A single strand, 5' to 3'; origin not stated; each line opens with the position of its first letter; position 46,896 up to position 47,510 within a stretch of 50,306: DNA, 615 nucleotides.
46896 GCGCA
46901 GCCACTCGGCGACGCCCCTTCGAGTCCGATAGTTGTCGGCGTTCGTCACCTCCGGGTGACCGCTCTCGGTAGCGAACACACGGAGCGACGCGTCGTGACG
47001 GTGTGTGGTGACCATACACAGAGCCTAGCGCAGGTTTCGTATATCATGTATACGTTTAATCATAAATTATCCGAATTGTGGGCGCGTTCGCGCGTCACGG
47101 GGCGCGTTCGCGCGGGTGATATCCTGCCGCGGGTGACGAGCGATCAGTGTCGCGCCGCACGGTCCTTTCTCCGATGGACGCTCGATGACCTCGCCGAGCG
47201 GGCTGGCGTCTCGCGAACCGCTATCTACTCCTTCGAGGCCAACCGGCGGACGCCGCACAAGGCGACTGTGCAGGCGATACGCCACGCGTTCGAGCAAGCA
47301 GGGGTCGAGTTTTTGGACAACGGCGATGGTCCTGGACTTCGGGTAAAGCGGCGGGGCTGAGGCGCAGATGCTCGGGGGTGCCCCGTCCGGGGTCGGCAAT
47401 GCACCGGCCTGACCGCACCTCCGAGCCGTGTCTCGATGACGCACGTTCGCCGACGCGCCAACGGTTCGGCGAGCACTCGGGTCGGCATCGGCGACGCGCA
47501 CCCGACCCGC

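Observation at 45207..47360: Compact cassette: an XRE regulator diverging from three minus-strand genes that include a third ECF-like sigma factor with a Cys-containing tail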

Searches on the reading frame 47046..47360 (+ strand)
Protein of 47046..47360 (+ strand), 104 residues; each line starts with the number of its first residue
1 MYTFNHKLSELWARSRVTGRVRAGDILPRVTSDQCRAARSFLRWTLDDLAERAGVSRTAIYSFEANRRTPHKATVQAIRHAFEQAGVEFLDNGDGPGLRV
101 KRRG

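Call 4: search_protein_families(library=pfam, proteins=[window:47046-47360:+], max_evalue=1)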
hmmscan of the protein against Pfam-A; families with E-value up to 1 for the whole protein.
window:47046-47360:+ (104 aa): 11 families
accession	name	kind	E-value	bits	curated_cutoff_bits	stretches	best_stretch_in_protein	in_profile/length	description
PF12844.13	HTH_19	-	6.9e-08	32.7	30.2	1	36-85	5-54/64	Helix-turn-helix domain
PF01381.28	HTH_3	-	5.6e-07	29.9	23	1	44-82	10-48/55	Helix-turn-helix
PF13560.12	HTH_31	-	5.5e-06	27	27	1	36-82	7-54/64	Helix-turn-helix domain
PF00440.29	TetR_N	-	0.00023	21.3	24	1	38-61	11-34/47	Bacterial regulatory proteins, tetR family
PF13384.12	HTH_23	-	0.002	18.4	24.6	0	71-90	30-49/50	Homeodomain-like domain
PF13518.12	HTH_28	-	0.0054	17.2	25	0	44-65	13-34/52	Helix-turn-helix domain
PF13565.12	HTH_32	-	0.0097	16.9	33.7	0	8-61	14-70/73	Homeodomain-like domain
PF08279.18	HTH_11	-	0.014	15.7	25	1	44-61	16-33/55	HTH domain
PF00356.27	LacI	-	0.039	14.2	27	1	45-84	1-40/46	Bacterial regulatory proteins, lacI family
PF13413.12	HTH_25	-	0.048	13.9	24.6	1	35-67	2-34/62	Helix-turn-helix domain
PF13551.12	HTH_29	-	0.077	13.5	28.1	0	72-97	26-51/64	Winged helix-turn helix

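Call 5: search_protein_families(library=ncbifam, proteins=[window:47046-47360:+], max_evalue=1)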
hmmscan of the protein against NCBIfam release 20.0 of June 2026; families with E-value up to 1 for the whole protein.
window:47046-47360:+ (104 aa): 14 families
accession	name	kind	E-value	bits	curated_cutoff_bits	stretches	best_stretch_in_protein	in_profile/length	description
TIGR03070.1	couple_hipB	subfamily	5.9e-06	26.1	71.65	1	33-82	5-54/58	type II toxin-antitoxin system Y4mF family antitoxin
NF003162.0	PRK04140.1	equivalog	0.00016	20.8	263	1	29-85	125-181/317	transcriptional regulator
TIGR03830.1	CxxCG_CxxCG_HTH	subfamily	0.0039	17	61.8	1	29-80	64-115/127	type II TA system antitoxin MqsA family protein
NF041951.1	phage_RstR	subfamily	0.0076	16.5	80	1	36-83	8-55/108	RstR family transcriptional repressor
NF007271.0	PRK09726.1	equivalog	0.0078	16.2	79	1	39-83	21-65/88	type II toxin-antitoxin system antitoxin HipB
TIGR00270.2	TIGR00270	equivalog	0.017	14.9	110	1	34-81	79-126/159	multiprotein bridging factor aMBF1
NF041265.1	NadS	equivalog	0.028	14.7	60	1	33-74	33-74/94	NadS family protein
NF052239.1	antitox_spr1629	equivalog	0.049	12.7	335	1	37-83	9-55/377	spr1629 family repressor/antitoxin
NF007481.0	PRK10072.1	equivalog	0.12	12.9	110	1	44-79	47-82/96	HTH-type transcriptional regulator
NF007408.0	PRK09943.1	equivalog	0.12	11.9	211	1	48-91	25-68/185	HTH-type transcriptional regulator PuuR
TIGR02612.1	mob_myst_A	hypoth_equivalog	0.16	11.8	122.6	1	35-89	30-83/150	mobile mystery protein A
NF010259.0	PRK13705.1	equivalog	0.16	10.9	725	1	32-75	28-71/388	plasmid-partitioning protein SopA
NF008678.0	PRK11700.1-1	equivalog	0.18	11.2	370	1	43-87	21-65/188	VOC family protein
NF007430.0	PRK09975.1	equivalog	0.23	10.6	274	1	38-66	26-54/220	acrEF/envCD operon transcriptional regulator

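Call 37: search_protein_families(library=phrogs, proteins=[window:47046-47360:+], max_evalue=1)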
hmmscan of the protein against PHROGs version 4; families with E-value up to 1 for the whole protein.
window:47046-47360:+ (104 aa): 21 families
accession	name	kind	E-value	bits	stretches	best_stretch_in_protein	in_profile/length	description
phrog_7241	-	transcription regulation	2.2e-07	32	1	34-82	65-113/122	transcriptional regulator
phrog_8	-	transcription regulation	1.9e-06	28.6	1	42-82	88-128/346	transcriptional regulator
phrog_2439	-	transcription regulation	3e-06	27.4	1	32-84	9-61/367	transcriptional regulator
phrog_2104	-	unknown function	0.0002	22.5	1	29-79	38-88/103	-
phrog_1373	-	transcription regulation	0.00085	20.3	1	44-82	77-115/166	transcriptional regulator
phrog_9103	-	transcription regulation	0.0015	19.5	1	47-81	26-59/78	transcriptional repressor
phrog_18104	-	transcription regulation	0.0016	19.3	1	46-84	16-54/57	transcriptional regulator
phrog_5823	-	transcription regulation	0.0034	17.6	1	32-83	8-60/404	transcriptional regulator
phrog_2328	-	transcription regulation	0.0048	17.7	1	36-82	21-67/128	transcriptional repressor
phrog_14076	-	transcription regulation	0.011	17.3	1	30-79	13-64/86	transcriptional regulator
phrog_664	-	DNA, RNA and nucleotide metabolism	0.011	16.6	1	14-76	71-133/210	DNA binding protein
phrog_3642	-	DNA, RNA and nucleotide metabolism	0.017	16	1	42-88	20-66/79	HTH DNA binding protein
phrog_4779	-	transcription regulation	0.09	14.3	1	32-80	4-51/98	transcriptional regulator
phrog_4044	-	head and packaging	0.11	12.9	1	49-86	45-82/180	terminase small subunit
phrog_27964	-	unknown function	0.13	13.4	1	6-55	44-92/114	-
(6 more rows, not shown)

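Call 38: search_protein_families(library=padloc, proteins=[window:47046-47360:+], max_evalue=1)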
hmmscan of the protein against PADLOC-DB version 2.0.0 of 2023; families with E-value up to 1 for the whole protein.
window:47046-47360:+ (104 aa): 14 families
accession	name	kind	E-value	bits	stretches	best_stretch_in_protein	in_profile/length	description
PDLC03669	Control_protein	-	8.3e-10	36.8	1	29-94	8-73/96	control protein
PDLC03952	RmrA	-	4.6e-08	30.3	1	28-89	20-80/395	-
PDLC04142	capH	-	4e-07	29.1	1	34-85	10-61/103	capH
PDLC03944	RmrA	-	9.4e-07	26.2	1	33-82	9-58/384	-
PDLC03949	RmrA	-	1.2e-06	25.6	1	31-94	3-65/363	-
PDLC02926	HTH_VI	-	5.8e-06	24.5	1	36-83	7-54/92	-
PDLC03954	RmrA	-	1.6e-05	22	1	28-85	8-65/380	-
PDLC04133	mad1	-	0.00054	18.2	1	44-61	6-23/60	mads_1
PDLC03946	RmrA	-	0.00068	16.5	1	34-84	6-56/357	-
PDLC03953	RmrA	-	0.0012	16.2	1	30-83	5-58/373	-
PDLC03955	RmrA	-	0.006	13.9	1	25-93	15-82/371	-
PDLC03943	RmrA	-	0.0079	13.3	1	34-83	6-55/370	-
PDLC03945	RmrA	-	0.0084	13.3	1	38-83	10-55/394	-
PDLC03947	RmrA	-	0.0087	12.9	1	30-83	11-64/383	-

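Call 102: list_cluster_members(proteins=[P0001, P0007, P0006, P0005, P0012, window:47046-47360:+])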
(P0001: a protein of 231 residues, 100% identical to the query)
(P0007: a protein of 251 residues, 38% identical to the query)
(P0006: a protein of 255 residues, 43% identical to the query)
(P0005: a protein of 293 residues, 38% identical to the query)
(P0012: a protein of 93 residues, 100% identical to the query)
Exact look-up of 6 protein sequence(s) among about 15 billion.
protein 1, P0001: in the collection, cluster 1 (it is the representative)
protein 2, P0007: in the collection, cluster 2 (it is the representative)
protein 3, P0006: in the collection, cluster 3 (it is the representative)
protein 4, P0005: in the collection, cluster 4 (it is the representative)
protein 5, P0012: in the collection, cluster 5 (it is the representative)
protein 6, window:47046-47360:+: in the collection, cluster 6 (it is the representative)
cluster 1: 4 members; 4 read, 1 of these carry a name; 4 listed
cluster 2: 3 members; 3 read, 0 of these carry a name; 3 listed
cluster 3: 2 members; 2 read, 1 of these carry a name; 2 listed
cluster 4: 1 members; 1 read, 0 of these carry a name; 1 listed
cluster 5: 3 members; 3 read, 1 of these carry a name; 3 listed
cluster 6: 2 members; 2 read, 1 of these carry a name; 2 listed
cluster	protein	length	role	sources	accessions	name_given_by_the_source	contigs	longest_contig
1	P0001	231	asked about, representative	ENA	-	-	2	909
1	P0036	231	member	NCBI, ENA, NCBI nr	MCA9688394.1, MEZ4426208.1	MAG: sigma-70 family RNA polymerase sigma factor [Nannocystaceae bacterium] | sigma-70 family RNA polymerase sigma factor [Myxococcales bacterium]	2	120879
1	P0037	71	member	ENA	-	-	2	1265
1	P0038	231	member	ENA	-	-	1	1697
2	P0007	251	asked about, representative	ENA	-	-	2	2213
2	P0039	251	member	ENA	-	-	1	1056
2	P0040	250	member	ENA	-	-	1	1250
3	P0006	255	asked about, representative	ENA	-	-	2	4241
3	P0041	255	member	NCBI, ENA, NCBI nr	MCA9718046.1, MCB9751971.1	MAG: hypothetical protein H6713_18505 [Myxococcales bacterium] | hypothetical protein [Myxococcales bacterium]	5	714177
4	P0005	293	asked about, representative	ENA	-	-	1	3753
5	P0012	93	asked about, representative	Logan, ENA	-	-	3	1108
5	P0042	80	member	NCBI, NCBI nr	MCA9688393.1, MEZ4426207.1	MAG: hypothetical protein R3A51_00795 [Nannocystaceae bacterium] | hypothetical protein [Myxococcales bacterium]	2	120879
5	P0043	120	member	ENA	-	-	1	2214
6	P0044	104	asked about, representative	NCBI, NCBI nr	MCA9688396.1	MAG: helix-turn-helix transcriptional regulator [Myxococcales bacterium] | helix-turn-helix transcriptional regulator [Myxococcales bacterium]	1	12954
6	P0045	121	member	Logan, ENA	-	-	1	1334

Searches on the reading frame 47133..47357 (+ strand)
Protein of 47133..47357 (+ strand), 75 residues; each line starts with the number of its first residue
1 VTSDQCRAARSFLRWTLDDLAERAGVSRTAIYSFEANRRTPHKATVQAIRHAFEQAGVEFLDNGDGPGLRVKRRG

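Call 108: find_related_loci(query=A7, collection=metagenome_contigs, flank=10000)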
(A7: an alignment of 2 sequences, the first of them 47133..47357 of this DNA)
Query A7 (75 aa) in metagenome_contigs; peptide patterns used: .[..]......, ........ (x = any residue, [..] = any of these).
95 stretches matched a pattern; 4 encode a relative of the query (tblastn E <= 1e-3); 4 distinct loci.
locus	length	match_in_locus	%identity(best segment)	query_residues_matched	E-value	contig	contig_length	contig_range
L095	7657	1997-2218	49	1-73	6e-22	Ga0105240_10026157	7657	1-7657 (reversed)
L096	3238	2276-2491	45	1-73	1e-20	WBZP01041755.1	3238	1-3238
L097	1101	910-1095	47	1-62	2e-19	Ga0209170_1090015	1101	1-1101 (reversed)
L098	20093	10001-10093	52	13-43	6e-6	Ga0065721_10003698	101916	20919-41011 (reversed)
